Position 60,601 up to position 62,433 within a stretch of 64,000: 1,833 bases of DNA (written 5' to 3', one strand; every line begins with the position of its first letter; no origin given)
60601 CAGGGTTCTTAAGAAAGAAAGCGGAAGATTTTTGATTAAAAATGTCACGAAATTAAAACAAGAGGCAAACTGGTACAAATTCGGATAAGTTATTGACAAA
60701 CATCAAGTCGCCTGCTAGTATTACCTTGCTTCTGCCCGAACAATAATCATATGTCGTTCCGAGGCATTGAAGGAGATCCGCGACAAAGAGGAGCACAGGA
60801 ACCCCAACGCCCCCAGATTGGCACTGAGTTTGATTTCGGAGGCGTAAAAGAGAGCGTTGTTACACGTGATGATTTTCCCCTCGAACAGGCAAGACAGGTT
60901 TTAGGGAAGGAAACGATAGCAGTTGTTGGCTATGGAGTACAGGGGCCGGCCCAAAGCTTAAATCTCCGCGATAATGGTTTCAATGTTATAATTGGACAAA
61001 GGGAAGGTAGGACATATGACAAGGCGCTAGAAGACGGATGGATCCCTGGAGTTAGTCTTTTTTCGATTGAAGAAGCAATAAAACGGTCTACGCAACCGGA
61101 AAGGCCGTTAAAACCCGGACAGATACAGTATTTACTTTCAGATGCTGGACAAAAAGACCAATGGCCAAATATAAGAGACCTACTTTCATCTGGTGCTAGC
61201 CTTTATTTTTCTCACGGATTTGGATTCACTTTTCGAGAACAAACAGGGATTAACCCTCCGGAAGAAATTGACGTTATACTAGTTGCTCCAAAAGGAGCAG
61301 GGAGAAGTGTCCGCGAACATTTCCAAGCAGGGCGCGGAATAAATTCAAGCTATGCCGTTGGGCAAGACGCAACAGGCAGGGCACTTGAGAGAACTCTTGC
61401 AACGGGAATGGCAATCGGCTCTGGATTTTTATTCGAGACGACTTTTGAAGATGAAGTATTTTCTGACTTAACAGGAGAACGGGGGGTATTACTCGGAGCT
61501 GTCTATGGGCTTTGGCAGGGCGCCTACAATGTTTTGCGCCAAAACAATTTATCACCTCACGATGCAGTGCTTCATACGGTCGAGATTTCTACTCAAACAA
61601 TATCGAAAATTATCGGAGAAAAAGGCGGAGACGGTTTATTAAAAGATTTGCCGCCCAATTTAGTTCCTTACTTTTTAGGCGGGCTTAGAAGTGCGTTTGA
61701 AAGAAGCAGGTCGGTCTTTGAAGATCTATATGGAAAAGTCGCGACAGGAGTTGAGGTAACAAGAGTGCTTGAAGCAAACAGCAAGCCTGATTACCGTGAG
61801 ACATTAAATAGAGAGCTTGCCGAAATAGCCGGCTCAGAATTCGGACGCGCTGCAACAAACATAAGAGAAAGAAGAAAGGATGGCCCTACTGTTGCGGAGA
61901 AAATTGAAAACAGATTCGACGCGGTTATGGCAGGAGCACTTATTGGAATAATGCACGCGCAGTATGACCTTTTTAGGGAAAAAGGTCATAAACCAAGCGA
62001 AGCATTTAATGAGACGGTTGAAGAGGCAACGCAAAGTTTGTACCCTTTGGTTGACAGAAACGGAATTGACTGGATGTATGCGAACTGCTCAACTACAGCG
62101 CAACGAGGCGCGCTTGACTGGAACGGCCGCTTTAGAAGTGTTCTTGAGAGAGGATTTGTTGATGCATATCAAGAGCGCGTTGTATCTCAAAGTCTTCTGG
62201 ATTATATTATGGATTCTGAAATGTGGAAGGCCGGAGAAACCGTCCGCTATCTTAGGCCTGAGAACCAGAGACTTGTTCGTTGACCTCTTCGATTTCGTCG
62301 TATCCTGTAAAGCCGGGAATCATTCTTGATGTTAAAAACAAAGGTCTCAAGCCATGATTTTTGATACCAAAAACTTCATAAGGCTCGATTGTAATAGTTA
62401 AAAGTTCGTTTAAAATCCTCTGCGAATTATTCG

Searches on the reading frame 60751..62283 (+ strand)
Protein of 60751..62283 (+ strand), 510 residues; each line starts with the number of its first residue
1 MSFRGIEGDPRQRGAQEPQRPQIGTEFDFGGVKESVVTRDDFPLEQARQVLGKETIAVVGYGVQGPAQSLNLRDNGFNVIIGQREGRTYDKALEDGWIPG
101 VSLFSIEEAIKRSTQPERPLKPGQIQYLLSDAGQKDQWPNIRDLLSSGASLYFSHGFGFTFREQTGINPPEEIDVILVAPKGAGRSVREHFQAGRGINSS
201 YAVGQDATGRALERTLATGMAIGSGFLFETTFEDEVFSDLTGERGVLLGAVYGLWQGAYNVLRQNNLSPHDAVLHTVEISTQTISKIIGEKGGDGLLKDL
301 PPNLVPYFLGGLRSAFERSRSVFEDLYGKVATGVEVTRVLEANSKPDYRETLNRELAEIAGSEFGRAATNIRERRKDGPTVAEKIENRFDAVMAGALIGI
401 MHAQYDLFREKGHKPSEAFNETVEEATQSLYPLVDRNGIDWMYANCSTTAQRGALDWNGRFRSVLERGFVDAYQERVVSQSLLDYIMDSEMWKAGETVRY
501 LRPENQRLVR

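Call 11: search_protein_families(library=pfam, proteins=[window:60751-62283:+])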
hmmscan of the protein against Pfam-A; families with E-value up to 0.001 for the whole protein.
window:60751-62283:+ (510 aa): 2 families
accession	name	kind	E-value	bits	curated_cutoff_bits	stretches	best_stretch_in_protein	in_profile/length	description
PF07991.19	KARI_N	-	1.1e-36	126.3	20.6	1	51-224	2-161/165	Acetohydroxy acid isomeroreductase, NADPH-binding domain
PF01450.25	KARI_C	-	2.5e-36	125.6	29.1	2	391-466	14-89/144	Ketol-acid reductoisomerase, C-terminal domain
